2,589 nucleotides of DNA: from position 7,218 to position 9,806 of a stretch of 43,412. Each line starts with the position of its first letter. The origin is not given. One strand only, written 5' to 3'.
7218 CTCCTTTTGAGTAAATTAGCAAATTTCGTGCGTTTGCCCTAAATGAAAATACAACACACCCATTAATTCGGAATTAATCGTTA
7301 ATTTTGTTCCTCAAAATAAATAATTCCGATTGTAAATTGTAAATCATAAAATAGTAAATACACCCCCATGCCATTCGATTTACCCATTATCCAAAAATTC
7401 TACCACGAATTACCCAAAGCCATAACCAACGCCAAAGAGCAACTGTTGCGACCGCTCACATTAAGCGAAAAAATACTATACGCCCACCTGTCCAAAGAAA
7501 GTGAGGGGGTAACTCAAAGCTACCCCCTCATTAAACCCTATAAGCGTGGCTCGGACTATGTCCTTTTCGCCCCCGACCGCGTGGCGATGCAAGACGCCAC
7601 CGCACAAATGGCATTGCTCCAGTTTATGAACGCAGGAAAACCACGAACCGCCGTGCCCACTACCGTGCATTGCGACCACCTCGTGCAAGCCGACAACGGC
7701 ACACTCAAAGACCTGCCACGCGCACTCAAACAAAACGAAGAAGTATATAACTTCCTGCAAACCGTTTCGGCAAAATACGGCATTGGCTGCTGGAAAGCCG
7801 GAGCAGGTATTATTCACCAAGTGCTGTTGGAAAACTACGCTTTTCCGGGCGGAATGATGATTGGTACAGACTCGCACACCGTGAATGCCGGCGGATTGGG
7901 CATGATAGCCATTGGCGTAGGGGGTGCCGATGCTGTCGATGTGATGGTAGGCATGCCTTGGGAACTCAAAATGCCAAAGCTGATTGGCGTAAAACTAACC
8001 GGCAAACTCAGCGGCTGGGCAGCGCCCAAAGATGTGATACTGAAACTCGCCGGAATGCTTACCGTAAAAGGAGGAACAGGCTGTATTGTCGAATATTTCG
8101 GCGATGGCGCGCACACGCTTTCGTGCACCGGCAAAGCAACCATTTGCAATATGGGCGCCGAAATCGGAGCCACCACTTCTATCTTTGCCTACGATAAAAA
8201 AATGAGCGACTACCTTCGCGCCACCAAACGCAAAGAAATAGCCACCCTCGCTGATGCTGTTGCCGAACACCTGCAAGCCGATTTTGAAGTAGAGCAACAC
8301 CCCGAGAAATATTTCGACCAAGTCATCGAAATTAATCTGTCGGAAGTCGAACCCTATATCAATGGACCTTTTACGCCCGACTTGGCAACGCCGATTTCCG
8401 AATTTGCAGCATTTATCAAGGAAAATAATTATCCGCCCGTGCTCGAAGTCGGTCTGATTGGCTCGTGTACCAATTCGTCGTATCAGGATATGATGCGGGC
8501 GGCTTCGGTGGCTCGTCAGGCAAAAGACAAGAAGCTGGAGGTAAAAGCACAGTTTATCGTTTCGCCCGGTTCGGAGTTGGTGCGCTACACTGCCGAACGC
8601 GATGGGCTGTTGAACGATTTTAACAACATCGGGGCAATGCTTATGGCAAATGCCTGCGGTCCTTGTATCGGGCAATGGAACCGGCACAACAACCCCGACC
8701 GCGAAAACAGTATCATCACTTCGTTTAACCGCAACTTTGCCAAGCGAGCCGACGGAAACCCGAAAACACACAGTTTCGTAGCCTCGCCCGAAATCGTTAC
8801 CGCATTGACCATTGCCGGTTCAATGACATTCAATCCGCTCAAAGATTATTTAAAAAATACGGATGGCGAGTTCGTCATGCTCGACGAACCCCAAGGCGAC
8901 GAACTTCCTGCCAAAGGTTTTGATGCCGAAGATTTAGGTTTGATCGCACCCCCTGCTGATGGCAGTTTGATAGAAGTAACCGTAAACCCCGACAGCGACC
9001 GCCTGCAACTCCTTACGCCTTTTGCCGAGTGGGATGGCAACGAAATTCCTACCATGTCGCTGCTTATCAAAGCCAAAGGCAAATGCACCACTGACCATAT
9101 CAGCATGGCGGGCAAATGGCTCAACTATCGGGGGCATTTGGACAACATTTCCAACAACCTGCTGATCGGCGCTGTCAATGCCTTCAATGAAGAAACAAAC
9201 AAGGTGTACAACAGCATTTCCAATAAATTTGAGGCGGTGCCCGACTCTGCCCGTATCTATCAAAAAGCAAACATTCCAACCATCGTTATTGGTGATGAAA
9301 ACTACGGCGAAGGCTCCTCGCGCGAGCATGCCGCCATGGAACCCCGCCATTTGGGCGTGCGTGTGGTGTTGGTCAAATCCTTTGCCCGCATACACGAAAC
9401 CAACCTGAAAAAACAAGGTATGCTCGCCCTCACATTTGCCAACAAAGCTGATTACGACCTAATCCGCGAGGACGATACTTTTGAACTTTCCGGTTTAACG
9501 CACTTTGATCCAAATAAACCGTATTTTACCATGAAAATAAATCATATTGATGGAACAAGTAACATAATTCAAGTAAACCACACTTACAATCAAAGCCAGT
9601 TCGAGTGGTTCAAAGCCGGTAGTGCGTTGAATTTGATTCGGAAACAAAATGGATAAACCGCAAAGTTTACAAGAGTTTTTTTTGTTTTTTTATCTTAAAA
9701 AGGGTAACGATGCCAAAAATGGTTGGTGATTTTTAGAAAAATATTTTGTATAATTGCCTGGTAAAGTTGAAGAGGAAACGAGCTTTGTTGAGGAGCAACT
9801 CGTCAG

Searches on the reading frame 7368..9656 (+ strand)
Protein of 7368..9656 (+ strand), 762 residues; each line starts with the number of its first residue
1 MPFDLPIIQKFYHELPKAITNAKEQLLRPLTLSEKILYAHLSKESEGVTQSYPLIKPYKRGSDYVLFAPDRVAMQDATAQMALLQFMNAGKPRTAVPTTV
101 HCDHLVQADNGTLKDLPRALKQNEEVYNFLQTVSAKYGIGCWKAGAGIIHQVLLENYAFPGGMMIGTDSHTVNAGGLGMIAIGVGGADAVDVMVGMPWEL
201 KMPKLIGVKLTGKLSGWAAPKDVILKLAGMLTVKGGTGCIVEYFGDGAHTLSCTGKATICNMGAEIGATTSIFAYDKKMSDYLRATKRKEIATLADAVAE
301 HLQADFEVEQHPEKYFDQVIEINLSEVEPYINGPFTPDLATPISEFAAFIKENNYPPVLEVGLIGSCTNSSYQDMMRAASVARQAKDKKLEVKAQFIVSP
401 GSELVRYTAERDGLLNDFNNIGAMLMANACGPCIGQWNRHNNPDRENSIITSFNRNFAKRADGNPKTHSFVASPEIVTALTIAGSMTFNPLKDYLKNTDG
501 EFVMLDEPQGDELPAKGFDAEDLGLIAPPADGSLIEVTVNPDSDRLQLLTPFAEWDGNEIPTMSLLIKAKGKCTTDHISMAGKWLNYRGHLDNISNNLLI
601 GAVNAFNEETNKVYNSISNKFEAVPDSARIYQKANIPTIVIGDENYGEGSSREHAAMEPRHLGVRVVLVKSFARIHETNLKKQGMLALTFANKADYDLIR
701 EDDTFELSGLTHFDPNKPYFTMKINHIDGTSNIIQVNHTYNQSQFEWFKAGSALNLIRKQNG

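Call 8: find_encoding_contigs(protein=window:7368-9656:+, flank=10000, max_places=10)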
Protein window:7368-9656:+ (762 aa): 1 contig read that carries it; 1 place shown.
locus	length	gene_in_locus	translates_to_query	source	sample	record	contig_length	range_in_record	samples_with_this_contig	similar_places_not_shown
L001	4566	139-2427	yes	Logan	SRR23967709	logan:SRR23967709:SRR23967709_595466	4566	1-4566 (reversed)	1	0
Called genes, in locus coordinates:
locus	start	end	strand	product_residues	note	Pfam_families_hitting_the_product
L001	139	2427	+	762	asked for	PF00330:Aconitase, PF00694:Aconitase_C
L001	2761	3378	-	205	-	PF00127:Copper-bind (weak), PF18962:Por_Secre_tail (weak)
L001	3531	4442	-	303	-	PF00226:DnaJ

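Call 34: find_homologous_proteins(query=window:7368-9656:+, max_evalue=1e-100)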
Query window:7368-9656:+ (762 aa): 8000 proteins with E <= 1e-100 among 8000 candidates; the best 120 are listed.
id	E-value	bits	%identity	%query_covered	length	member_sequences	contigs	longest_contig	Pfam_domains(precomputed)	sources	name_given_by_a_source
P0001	0.0e+0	1555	89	100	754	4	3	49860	PF00694.26,PF00330.26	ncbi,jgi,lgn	jgi:aconitate hydratase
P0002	0.0e+0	1360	78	100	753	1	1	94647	PF00694.26,PF00330.26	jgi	jgi:aconitate hydratase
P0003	0.0e+0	1359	78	100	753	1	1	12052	PF00694.26,PF00330.26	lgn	-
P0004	0.0e+0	1357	78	100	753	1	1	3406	PF00694.26,PF00330.26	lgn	-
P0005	0.0e+0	1357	78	100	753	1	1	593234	PF00694.26,PF00330.26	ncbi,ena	-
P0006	0.0e+0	1356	78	100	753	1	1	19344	PF00694.26,PF00330.26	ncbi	-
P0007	0.0e+0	1345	78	100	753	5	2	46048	PF00694.26,PF00330.26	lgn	-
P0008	0.0e+0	1342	78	100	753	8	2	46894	PF00694.26,PF00330.26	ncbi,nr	ncbi:MAG: aconitate hydratase [Paludibacteraceae bacterium]|nr:aconitate hydratase [Paludibacteracea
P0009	0.0e+0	1329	76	100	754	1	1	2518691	PF00694.26,PF00330.26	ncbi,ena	-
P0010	0.0e+0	1329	76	100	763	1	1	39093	PF00694.26,PF00330.26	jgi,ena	-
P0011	0.0e+0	1309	75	100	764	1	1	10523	PF00694.26,PF00330.26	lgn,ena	-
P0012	0.0e+0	1301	75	99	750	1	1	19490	PF00694.26,PF00330.26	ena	-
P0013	0.0e+0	1289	75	99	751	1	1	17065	PF00694.26,PF00330.26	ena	-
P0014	0.0e+0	1283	74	100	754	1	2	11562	PF00694.26,PF00330.26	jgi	jgi:aconitate hydratase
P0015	0.0e+0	1282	74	100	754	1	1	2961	PF00694.26,PF00330.26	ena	-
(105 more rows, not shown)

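Call 35: find_encoding_contigs(protein=P0001, flank=10000, max_places=6)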
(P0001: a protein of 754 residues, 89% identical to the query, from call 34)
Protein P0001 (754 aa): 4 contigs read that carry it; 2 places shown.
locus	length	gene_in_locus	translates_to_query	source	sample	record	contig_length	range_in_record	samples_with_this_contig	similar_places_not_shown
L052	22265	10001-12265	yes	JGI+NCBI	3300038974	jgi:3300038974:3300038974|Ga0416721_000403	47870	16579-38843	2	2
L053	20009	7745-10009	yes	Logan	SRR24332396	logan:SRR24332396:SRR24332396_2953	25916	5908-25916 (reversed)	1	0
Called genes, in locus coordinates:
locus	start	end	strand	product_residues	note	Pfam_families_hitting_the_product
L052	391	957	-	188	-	PF00117:GATase (weak), PF01174:SNO, PF07685:GATase_3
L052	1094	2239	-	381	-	PF01637:ATPase_2, PF13173:AAA_14 (faint), PF07693:KAP_NTPase (faint)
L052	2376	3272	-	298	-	PF01680:SOR_SNZ, PF05690:ThiG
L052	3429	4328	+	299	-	PF01513:NAD_kinase, PF20143:NAD_kinase_C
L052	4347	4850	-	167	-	PF02245:Pur_DNA_glyco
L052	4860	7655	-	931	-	PF02739:5_3_exonuc_N, PF01367:5_3_exonuc, PF01612:DNA_pol_A_exo1, PF22619:DNA_polI_exo1, PF00476:DNA_pol_A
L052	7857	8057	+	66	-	PF02609:Exonuc_VII_S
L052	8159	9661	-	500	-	PF00199:Catalase, PF06628:Catalase-rel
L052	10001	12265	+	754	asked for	PF00330:Aconitase, PF00694:Aconitase_C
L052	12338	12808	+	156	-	-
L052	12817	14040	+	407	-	PF00180:Iso_dh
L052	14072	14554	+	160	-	-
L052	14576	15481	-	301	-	PF23472:LysM2_CERK1_LYK3_4_5 (faint), PF00877:NLPC_P60, PF05257:CHAP, PF23473:LysM3_LYK4_5 (faint), PF23577:LysM_RLK (faint), PF01476:LysM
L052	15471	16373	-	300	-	-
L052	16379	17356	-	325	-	PF00348:polyprenyl_synt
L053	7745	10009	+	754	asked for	PF00330:Aconitase, PF00694:Aconitase_C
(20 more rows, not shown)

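Call 90: find_encoding_contigs(protein=P0005, flank=10000, max_places=2)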
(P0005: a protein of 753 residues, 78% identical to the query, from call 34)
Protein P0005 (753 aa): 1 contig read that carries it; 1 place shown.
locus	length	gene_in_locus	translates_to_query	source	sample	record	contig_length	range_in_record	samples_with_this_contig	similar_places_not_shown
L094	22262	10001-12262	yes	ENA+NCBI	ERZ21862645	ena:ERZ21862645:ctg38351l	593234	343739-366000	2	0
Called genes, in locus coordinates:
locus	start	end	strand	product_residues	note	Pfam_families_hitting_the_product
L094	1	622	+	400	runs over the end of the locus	-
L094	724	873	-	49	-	-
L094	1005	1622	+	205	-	PF09335:VTT_dom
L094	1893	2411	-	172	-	PF13505:OMP_b-brl (weak)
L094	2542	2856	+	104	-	-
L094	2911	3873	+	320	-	PF04055:Radical_SAM, PF06968:BATS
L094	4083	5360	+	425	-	PF00202:Aminotran_3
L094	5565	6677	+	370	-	PF00155:Aminotran_1_2, PF01053:Cys_Met_Meta_PP (weak)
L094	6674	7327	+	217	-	PF04301:BioG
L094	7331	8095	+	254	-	PF13489:Methyltransf_23, PF13649:Methyltransf_25, PF13847:Methyltransf_31, PF08241:Methyltransf_11, PF08242:Methyltransf_12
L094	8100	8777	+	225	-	PF13500:AAA_26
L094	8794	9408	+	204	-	-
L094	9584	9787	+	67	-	PF11127:YgaP-like_TM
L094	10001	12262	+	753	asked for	PF00330:Aconitase, PF00694:Aconitase_C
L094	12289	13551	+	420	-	PF00180:Iso_dh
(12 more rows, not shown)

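Call 91: find_encoding_contigs(protein=P0002, flank=10000, max_places=2)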
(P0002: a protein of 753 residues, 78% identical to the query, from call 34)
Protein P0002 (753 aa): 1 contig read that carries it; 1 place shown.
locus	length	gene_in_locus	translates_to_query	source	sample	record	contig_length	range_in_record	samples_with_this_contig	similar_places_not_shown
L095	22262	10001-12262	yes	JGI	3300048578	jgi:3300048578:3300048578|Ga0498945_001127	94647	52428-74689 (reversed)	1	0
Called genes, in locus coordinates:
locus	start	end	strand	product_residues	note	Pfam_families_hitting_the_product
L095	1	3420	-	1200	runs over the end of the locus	PF13585:CHU_C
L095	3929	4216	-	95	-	-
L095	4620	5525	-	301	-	-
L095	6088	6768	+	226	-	-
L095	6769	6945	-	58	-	-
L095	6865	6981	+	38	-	-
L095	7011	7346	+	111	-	-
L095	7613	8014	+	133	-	-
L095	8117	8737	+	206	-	-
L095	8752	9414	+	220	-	-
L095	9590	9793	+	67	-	PF11127:YgaP-like_TM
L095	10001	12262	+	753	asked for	PF00330:Aconitase, PF00694:Aconitase_C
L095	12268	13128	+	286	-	PF02498:Bro-N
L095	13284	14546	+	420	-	PF00180:Iso_dh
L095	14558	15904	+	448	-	PF00285:Citrate_synt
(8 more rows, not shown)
